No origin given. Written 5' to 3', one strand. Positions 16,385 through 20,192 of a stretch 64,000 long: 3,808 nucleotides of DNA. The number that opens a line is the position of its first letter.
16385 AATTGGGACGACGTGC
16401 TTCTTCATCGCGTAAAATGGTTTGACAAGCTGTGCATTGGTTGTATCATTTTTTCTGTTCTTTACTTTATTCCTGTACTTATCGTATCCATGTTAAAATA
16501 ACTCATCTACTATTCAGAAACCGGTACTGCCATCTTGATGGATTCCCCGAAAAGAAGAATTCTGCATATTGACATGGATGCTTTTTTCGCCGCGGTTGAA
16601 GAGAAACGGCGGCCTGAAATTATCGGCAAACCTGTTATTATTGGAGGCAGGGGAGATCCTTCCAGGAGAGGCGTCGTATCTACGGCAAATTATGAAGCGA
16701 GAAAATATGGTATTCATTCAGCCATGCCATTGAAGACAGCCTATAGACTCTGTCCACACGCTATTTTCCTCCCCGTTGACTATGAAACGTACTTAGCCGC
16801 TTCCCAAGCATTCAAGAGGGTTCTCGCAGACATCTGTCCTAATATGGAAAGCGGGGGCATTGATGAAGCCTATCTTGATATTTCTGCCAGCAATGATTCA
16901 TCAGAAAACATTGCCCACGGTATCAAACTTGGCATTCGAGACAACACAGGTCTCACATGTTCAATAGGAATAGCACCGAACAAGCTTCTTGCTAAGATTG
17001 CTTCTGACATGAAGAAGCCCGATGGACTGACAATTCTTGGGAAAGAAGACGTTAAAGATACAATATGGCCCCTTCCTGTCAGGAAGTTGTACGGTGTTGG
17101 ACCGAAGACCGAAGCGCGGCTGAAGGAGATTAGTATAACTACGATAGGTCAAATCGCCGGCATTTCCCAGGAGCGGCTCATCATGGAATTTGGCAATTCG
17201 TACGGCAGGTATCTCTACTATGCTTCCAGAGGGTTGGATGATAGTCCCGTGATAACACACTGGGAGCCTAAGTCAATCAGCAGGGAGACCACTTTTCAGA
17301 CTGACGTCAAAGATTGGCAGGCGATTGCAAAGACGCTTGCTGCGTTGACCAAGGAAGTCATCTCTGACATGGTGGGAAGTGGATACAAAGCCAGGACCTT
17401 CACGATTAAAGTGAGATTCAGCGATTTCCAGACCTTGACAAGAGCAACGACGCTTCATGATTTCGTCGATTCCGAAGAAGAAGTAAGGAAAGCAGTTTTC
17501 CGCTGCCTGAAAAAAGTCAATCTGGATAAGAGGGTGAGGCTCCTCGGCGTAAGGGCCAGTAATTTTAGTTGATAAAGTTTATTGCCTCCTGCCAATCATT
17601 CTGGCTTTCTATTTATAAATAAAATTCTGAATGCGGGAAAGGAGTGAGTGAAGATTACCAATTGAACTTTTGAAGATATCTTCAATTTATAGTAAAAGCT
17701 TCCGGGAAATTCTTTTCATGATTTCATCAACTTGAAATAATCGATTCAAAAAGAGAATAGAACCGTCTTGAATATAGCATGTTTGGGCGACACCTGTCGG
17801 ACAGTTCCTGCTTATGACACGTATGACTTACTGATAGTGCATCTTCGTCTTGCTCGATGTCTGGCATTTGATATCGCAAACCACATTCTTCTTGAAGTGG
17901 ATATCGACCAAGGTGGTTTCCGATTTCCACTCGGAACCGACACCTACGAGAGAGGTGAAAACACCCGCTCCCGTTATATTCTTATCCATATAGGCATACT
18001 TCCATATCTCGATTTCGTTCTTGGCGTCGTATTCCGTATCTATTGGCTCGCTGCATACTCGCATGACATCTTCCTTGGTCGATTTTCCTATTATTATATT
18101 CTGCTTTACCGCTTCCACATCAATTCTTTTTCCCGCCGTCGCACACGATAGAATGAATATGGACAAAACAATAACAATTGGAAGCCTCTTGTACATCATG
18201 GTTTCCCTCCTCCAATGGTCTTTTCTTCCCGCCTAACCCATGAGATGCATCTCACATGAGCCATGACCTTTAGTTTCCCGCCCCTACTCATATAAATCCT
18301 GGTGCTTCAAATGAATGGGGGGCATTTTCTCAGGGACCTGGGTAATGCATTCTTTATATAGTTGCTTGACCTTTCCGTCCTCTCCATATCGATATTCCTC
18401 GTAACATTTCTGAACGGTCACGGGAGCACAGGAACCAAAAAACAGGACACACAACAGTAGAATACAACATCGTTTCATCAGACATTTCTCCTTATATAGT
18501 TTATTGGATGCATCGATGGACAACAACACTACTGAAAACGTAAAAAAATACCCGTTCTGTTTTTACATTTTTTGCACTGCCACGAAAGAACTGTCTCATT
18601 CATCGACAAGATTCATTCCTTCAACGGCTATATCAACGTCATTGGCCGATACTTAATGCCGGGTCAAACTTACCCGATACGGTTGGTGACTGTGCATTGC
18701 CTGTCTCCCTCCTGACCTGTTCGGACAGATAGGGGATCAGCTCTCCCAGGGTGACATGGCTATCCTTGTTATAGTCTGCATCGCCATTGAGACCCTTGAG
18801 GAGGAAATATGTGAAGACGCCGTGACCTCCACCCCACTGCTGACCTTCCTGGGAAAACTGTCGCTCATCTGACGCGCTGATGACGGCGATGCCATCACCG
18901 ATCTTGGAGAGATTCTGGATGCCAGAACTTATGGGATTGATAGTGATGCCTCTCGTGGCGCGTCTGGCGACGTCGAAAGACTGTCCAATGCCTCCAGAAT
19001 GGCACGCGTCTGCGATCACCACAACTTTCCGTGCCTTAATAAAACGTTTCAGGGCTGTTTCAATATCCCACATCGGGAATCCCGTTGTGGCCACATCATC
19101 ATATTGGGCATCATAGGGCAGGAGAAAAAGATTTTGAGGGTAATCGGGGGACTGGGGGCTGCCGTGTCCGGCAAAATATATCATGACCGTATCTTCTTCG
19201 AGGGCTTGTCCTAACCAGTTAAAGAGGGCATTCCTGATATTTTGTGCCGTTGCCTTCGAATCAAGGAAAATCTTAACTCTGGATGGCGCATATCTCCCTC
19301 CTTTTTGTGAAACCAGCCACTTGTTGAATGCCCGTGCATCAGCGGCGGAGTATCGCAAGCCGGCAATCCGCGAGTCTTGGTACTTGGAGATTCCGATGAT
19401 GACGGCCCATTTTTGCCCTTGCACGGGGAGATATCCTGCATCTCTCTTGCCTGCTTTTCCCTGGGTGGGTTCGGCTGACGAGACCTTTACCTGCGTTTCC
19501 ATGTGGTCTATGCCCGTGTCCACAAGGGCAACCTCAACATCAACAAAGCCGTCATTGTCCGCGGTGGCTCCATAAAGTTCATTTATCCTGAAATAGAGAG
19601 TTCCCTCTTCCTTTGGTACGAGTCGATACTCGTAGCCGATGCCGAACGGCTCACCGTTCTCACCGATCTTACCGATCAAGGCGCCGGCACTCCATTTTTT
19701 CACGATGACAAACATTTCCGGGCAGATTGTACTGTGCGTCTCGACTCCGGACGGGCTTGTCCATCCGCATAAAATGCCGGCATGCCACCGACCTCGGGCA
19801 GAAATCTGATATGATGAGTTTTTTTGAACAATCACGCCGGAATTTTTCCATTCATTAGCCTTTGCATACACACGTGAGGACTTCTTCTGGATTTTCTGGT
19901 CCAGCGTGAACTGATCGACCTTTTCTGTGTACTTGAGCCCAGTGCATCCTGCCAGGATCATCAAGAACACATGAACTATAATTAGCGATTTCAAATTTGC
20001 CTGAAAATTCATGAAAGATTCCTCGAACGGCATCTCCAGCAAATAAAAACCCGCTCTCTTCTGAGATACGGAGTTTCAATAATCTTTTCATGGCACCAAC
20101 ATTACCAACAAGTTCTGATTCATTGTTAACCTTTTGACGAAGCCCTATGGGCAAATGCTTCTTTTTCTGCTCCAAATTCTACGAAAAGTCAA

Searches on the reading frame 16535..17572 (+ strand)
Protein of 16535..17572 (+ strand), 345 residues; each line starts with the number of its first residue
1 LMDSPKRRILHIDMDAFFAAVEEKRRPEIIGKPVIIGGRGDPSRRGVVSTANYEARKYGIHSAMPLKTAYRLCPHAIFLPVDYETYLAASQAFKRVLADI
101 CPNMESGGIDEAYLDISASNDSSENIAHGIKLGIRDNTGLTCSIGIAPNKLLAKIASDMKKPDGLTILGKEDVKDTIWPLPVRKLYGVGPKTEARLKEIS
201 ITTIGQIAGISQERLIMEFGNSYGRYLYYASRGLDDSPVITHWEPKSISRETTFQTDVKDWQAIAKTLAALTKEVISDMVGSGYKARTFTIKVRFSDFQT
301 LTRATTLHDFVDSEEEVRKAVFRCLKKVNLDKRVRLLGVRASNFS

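Call 43: search_protein_families(library=ncbifam, proteins=[window:16535-17572:+], max_evalue=0.00001)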
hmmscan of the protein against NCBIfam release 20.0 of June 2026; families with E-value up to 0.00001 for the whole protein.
window:16535-17572:+ (345 aa): 10 families
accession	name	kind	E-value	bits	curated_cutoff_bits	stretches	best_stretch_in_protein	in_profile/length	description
NF002677.0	PRK02406.1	equivalog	1.1e-105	353.6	256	1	5-342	4-341/357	DNA polymerase IV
NF010731.0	PRK14133.1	equivalog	8.2e-101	337.7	362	1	6-345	2-337/352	DNA polymerase IV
NF002882.0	PRK03348.1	equivalog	4.2e-100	335.7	389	1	6-345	4-345/461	DNA polymerase IV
NF002883.0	PRK03352.1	equivalog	1.1e-99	333.9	330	1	6-341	4-339/347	DNA polymerase IV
NF002492.0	PRK01810.1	equivalog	2.7e-86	289.9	399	1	4-343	7-348/412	DNA polymerase IV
NF002751.0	PRK02794.1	equivalog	1.8e-84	284.1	371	1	8-344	39-374/425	DNA polymerase IV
NF002848.0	PRK03103.1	subfamily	5.5e-77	258.9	381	1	6-344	3-350/410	DNA polymerase IV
NF003015.0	PRK03858.1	subfamily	1.7e-74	251.3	367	1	6-343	6-342/399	DNA polymerase IV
NF002292.0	PRK01216.1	equivalog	4.7e-58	196.9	339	1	9-344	3-339/351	DNA polymerase IV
NF002955.0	PRK03609.1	subfamily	2.2e-21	76.3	431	1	12-211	5-210/422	translesion error-prone DNA polymerase V subunit UmuC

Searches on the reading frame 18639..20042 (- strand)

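Call 43: search_protein_families(library=ncbifam, proteins=[window:18639-20042:-], max_evalue=0.00001)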
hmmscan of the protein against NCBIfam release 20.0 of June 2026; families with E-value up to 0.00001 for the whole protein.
window:18639-20042:- (467 aa): 1 family
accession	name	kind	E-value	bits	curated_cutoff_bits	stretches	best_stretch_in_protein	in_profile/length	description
NF047832.1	caspase_w_EACC1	subfamily_domain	1.5e-27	96.5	140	1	212-445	2-210/211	caspase, EACC1-associated type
